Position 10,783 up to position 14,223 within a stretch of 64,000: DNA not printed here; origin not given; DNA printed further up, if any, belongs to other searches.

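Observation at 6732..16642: Type III R-M operon split by a three-gene insert and followed by an SNF2 helicase: candidate composite defence system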

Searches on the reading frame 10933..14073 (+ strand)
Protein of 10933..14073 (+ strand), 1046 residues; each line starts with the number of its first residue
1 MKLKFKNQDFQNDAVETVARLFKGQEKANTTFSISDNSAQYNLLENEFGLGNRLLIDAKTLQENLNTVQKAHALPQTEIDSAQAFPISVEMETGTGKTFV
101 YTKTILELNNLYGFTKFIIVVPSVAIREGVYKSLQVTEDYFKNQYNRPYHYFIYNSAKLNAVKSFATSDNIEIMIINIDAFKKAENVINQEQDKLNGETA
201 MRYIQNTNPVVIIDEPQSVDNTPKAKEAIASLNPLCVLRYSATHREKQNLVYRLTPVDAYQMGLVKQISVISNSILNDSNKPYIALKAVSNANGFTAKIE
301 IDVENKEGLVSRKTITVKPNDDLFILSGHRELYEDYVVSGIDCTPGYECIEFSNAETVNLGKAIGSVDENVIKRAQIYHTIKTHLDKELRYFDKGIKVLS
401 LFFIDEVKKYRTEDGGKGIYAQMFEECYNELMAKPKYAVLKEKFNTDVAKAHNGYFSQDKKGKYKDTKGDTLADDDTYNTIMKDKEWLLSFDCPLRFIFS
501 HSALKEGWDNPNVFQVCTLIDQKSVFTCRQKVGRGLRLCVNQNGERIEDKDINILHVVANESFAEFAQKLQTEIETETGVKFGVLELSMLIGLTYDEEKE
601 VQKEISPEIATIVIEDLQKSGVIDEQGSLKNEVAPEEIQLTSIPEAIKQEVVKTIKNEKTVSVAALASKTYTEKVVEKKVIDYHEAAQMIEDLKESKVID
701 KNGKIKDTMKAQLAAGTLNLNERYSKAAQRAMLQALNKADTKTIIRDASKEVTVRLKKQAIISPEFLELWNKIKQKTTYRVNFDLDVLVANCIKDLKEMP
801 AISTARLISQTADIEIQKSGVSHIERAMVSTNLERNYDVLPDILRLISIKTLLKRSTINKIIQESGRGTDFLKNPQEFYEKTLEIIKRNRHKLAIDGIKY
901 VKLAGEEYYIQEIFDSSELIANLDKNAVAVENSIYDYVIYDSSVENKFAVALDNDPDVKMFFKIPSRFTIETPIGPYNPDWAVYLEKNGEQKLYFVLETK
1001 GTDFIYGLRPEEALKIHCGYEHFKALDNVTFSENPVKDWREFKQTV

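Call 3: search_protein_families(library=pfam, proteins=[window:10933-14073:+], max_evalue=0.01)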
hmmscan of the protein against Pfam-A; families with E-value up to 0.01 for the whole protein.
window:10933-14073:+ (1046 aa): 4 families
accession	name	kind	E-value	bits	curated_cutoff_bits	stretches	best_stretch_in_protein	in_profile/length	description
PF19778.5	RE_endonuc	-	4.9e-36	123.3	23.4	1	931-1033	1-104/108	Endonuclease domain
PF04851.21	ResIII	-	3.5e-15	56.7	22.5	1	76-244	20-162/164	Type III restriction enzyme, res subunit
PF00270.35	DEAD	-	1.4e-07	31.9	26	1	87-245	17-161/167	DEAD/DEAH box helicase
PF02562.22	PhoH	-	0.0091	15.9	27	0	92-177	27-111/205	PhoH-like protein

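Call 4: search_protein_families(library=padloc, proteins=[window:10933-14073:+], max_evalue=0.01)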
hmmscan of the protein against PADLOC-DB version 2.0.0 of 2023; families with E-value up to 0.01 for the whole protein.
window:10933-14073:+ (1046 aa): 4 families
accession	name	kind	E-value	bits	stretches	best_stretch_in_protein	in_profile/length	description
PDLC03647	REase_III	-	4e-292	970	2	1-633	1-644/989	Type III restriction enzyme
PDLC03649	REase_III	-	6.5e-91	303.7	2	6-657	9-650/973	Type III restriction enzyme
PDLC03650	REase_III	-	4.2e-11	40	1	492-576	375-457/898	Type III restriction enzyme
PDLC03653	REase_III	-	1.4e-07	28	1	486-538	417-469/883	Type III restriction enzyme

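Call 5: search_protein_families(library=ncbifam, proteins=[window:10933-14073:+], max_evalue=0.01)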
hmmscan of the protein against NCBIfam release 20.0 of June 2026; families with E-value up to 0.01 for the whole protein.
window:10933-14073:+ (1046 aa): 2 families
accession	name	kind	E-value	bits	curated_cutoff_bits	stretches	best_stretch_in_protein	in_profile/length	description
NF012027.0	PRK15483.1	equivalog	1.4e-103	347.7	564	2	1-653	1-655/986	type III restriction-modification system endonuclease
NF046055.1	restr_BPTD_3080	equivalog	5e-10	38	800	2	442-538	525-617/970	BPTD_3080 family restriction endonuclease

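Call 63: find_related_loci(query=A6, collection=metagenome_contigs, flank=10000)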
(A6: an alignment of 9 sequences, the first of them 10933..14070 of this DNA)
Query A6 (1046 aa) in metagenome_contigs; peptide patterns used: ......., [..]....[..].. (x = any residue, [..] = any of these).
600 stretches matched a pattern (row limit reached: there are more); 592 encode a relative of the query (tblastn E <= 1e-3); the best 80 are kept; 80 distinct loci.
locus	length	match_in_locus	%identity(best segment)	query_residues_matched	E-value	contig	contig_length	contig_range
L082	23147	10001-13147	80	1-1046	0e+0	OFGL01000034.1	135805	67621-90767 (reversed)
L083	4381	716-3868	64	1-1046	0e+0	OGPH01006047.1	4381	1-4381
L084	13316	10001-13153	62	1-1046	0e+0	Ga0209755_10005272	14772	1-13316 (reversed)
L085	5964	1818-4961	60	1-1046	0e+0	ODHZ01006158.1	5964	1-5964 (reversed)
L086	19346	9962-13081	65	1-1044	0e+0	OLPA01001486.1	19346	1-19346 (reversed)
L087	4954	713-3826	59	1-1046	0e+0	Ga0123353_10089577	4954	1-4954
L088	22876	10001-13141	62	1-1046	0e+0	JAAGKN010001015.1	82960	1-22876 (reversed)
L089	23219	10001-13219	64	1-1045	0e+0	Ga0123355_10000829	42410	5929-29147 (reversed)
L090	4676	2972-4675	73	1-571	0e+0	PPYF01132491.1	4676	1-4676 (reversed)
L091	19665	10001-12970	43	1-1032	0e+0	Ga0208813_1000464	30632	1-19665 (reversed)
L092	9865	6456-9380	42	1-1037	0e+0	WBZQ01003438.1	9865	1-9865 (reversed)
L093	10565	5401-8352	42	1-1032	0e+0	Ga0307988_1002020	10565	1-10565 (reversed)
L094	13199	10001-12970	42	1-1026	0e+0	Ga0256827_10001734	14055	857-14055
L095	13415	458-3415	42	1-1027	0e+0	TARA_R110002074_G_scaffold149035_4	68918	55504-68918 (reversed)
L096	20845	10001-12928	40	1-1037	0e+0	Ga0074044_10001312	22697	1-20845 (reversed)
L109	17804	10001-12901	46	1-1026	1e-174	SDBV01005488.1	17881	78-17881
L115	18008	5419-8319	45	1-1026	3e-171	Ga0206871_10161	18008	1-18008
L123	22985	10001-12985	39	1-1026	0e+0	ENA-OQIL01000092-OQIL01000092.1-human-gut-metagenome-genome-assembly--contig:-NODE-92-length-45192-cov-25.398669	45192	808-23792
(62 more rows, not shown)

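Call 71: search_protein_families(library=pfam, proteins=[L123:60-3761:+, L123:4022-7300:+, L123:7297-8067:+, L109:5597-6370:+, L109:6370-8049:+, L115:558-3440:+], max_evalue=0.001)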
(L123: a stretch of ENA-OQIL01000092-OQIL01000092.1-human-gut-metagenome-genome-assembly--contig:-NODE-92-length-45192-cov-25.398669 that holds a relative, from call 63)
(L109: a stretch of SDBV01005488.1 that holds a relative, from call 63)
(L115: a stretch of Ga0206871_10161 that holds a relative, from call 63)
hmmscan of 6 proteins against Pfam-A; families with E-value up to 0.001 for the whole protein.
L123:60-3761:+ (1233 aa): 4 families
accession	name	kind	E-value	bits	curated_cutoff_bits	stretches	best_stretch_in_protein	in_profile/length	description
PF18741.7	MTES_1575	-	1.5e-28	99.1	38.2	1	856-949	1-96/96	REase_MTES_1575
PF13087.12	AAA_12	-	3.8e-17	62.9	27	1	629-813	5-191/195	AAA domain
PF04480.18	DUF559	-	1.2e-07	32.1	20.6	1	867-949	31-108/109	Protein of unknown function (DUF559)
PF13086.12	AAA_11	-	6.7e-07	29.8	27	1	549-594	209-252/257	AAA domain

L123:4022-7300:+ (1092 aa): 5 families
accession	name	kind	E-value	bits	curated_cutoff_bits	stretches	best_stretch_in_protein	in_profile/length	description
PF00271.37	Helicase_C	-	2.6e-13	50.6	23.5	1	712-835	12-110/110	Helicase conserved C-terminal domain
PF00176.29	SNF2-rel_dom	-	2.8e-10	40.2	24.9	1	273-323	10-67/290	SNF2-related domain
PF04851.21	ResIII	-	1.5e-09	38.5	22.5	1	260-418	3-163/164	Type III restriction enzyme, res subunit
PF00270.35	DEAD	-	8.1e-06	26.1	26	0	367-418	115-161/167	DEAD/DEAH box helicase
PF20720.3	nSTAND3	-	0.00011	22.4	27.2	0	267-348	5-83/155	Novel STAND NTPase 3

L123:7297-8067:+ (256 aa): 2 families
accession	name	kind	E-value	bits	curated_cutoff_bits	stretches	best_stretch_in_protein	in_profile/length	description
PF14335.11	DUF4391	-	4.9e-26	92.5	29.9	1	12-243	3-232/232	Domain of unknown function (DUF4391)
PF02403.27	Seryl_tRNA_N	-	9.7e-05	23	28.2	1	197-254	44-101/108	Seryl-tRNA synthetase N-terminal domain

L109:5597-6370:+ (257 aa): 1 family
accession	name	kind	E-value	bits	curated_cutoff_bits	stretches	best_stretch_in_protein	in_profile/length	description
PF14335.11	DUF4391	-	5.3e-70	236.3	29.9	1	10-245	1-232/232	Domain of unknown function (DUF4391)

L109:6370-8049:+ (559 aa): 2 families
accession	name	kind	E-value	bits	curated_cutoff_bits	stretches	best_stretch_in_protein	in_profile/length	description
PF03235.19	GmrSD_N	-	6.3e-33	115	33.2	1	15-245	5-198/199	GmrSD restriction endonuclease, N-terminal domain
PF07510.16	GmrSD_C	-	1e-09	38.8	23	1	414-547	9-137/138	GmrSD restriction endonucleases, C-terminal domain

L115:558-3440:+ (960 aa): 6 families
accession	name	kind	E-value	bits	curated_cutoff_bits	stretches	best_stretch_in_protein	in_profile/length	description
PF00176.29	SNF2-rel_dom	-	3.2e-32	112.2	24.9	1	52-269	2-229/290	SNF2-related domain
PF00271.37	Helicase_C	-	1.5e-20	74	23.5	1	447-555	4-110/110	Helicase conserved C-terminal domain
PF00270.35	DEAD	-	2e-10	41.1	26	1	66-208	15-161/167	DEAD/DEAH box helicase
PF04851.21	ResIII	-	7e-10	39.5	22.5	1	47-207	3-162/164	Type III restriction enzyme, res subunit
PF18766.7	SWI2_SNF2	-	2.1e-05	24.7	26.7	1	96-230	50-179/221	SWI2/SNF2 ATPase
PF19962.4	EAD9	-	0.0008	19.6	25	0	869-913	7-51/62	Effector-associated domain 9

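Call 74: search_protein_families(library=padloc, proteins=[L123:4022-7300:+, L123:7297-8067:+, L109:5597-6370:+, L115:558-3440:+], max_evalue=0.001)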
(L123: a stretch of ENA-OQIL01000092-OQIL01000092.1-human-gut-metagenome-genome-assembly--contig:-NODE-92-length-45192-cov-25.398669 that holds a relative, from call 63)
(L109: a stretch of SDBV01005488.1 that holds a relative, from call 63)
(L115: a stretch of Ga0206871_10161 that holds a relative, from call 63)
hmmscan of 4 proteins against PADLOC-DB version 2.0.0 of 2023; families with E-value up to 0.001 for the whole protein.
L123:4022-7300:+ (1092 aa): 43 families (the best 25 are shown)
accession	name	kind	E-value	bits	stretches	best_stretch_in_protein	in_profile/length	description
PDLC01075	C3a139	-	3e-111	371.4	1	187-1088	158-944/948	HKD+Snf2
PDLC02621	DrmD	-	1e-37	127.9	2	579-849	390-638/1040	DrmD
PDLC02619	DrmD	-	6.3e-32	108.6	2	642-841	351-540/872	DrmD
PDLC02623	DrmD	-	1.4e-28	97.2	3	691-880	508-667/1040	DrmD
PDLC03830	ZacC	-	4.8e-26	89.7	3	339-504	229-369/1019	-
PDLC02193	PLD_Helicase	-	1.1e-25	88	1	674-869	651-834/905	-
PDLC00659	HmaA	-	4.1e-25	85.8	1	639-838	436-614/1176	SNF2 helicase / DEAD-box helicase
PDLC02572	DrmA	-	1.8e-24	83.8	2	586-842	394-629/1043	DrmA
PDLC02504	BrxHI|BrxHII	-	6e-24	82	3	786-838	532-585/971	BrxHII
PDLC02500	BrxHI|BrxHII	-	9.5e-24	82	2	674-844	439-582/933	BrxHI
PDLC04556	PDC-M27C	-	4.9e-22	76.1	3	263-322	38-100/892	-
PDLC02843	DpdE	-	6.2e-22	75.4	2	283-421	179-301/1091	DpdE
PDLC02632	DrmD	-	8.4e-21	72.1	2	556-842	366-632/662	DrmD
PDLC02840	DpdE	-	4e-19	66.4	2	283-420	180-305/1091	DpdE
PDLC02633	DrmD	-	2.4e-16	56.9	1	584-848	397-642/839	DrmD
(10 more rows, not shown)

L123:7297-8067:+ (256 aa): 0 families

L109:5597-6370:+ (257 aa): 0 families

L115:558-3440:+ (960 aa): 51 families (the best 25 are shown)
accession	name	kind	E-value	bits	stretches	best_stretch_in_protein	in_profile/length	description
PDLC02619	DrmD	-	2.9e-211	702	2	40-678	25-657/872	DrmD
PDLC02500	BrxHI|BrxHII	-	3e-72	242.5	2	41-468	84-513/933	BrxHI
PDLC02621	DrmD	-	4.1e-61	205.4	1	44-948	118-1022/1040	DrmD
PDLC02623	DrmD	-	6.1e-56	187.8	3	500-602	567-671/1040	DrmD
PDLC00659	HmaA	-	4.3e-53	178.5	1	43-651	100-699/1176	SNF2 helicase / DEAD-box helicase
PDLC02504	BrxHI|BrxHII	-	4.3e-51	171.9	1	43-671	105-695/971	BrxHII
PDLC02620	DrmD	-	1.5e-50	170.2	2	40-458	92-509/1060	DrmD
PDLC02843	DpdE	-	8.7e-50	167.6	2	22-238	136-330/1091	DpdE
PDLC02840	DpdE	-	8.4e-42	141.5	2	21-234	136-331/1091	DpdE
PDLC02572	DrmA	-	2.7e-38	129.6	1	45-565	116-633/1043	DrmA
PDLC02632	DrmD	-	1e-36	124.7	1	69-568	144-639/662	DrmD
PDLC02634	DrmD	-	4.7e-36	122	1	40-569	84-598/900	DrmD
PDLC02844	DpdE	-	4.2e-34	115.6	2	40-230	146-328/1074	DpdE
PDLC02846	DpdE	-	1.9e-33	113.4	2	40-216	155-331/1034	DpdE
PDLC00633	ZorD1|ZorD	-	6.1e-33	111.9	2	41-267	439-664/908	"SWI2/SNF2 helicase, Mrr-like nuclease"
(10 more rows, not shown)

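Call 93: search_solved_structures(query=window:10933-14070:+, max_evalue=0.001)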
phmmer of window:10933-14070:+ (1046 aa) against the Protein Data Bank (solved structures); distinct sequences matched with E-value up to 0.001: 1.
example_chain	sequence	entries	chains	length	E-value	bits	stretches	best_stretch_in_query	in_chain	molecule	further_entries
4zcf_C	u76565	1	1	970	1.1e-61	212.2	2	56-581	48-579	Restriction endonuclease EcoP15I, restriction subunit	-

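Call 101: search_protein_families(library=pfam, alignment_id=A7, max_evalue=0.0001)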
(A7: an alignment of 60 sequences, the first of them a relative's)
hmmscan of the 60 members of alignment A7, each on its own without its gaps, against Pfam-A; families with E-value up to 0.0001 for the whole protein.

A. member 1, L118:8850-10001:+ (384 aa): 1 family
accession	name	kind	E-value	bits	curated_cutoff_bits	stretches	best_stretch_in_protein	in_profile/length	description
PF13310.11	Virulence_RhuM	-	7.6e-111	369.8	33.7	1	109-359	1-249/252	Virulence protein RhuM family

B. families by the number of members that match (of 60 scanned): 44 families (the first 25 are shown)
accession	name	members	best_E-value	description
PF13304.12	AAA_21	3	1.3e-34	AAA domain, putative AbiEii toxin, Type IV TA system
PF04326.19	SLFN_AlbA_2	3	9.2e-16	Schlafen, AlbA_2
PF13175.12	AAA_15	2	1.1e-27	AAA ATPase domain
PF13749.12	HATPase_c_4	2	1.9e-18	Putative ATP-dependent DNA helicase recG C-terminal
PF01541.30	GIY-YIG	2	1.3e-16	GIY-YIG catalytic domain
PF02463.25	SMC_N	2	8.3e-12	RecF/RecN/SMC N terminal domain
PF02498.22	Bro-N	2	1.4e-09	BRO family, N-terminal domain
PF13310.11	Virulence_RhuM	1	7.6e-111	Virulence protein RhuM family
PF06250.17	YhcG_C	1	3.3e-56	YhcG PDDEXK nuclease domain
PF07751.16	Abi_2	1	7.8e-53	Abi-like protein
PF17761.7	DUF1016_N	1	2.4e-37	DUF1016 N-terminal domain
PF14337.13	Abi_alpha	1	3.9e-36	Abortive infection alpha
PF08980.16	DUF1883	1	2.7e-35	Domain of unknown function (DUF1883)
PF03796.21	DnaB_C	1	1.2e-33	DnaB-like helicase C terminal domain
PF03235.19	GmrSD_N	1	2.1e-33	GmrSD restriction endonuclease, N-terminal domain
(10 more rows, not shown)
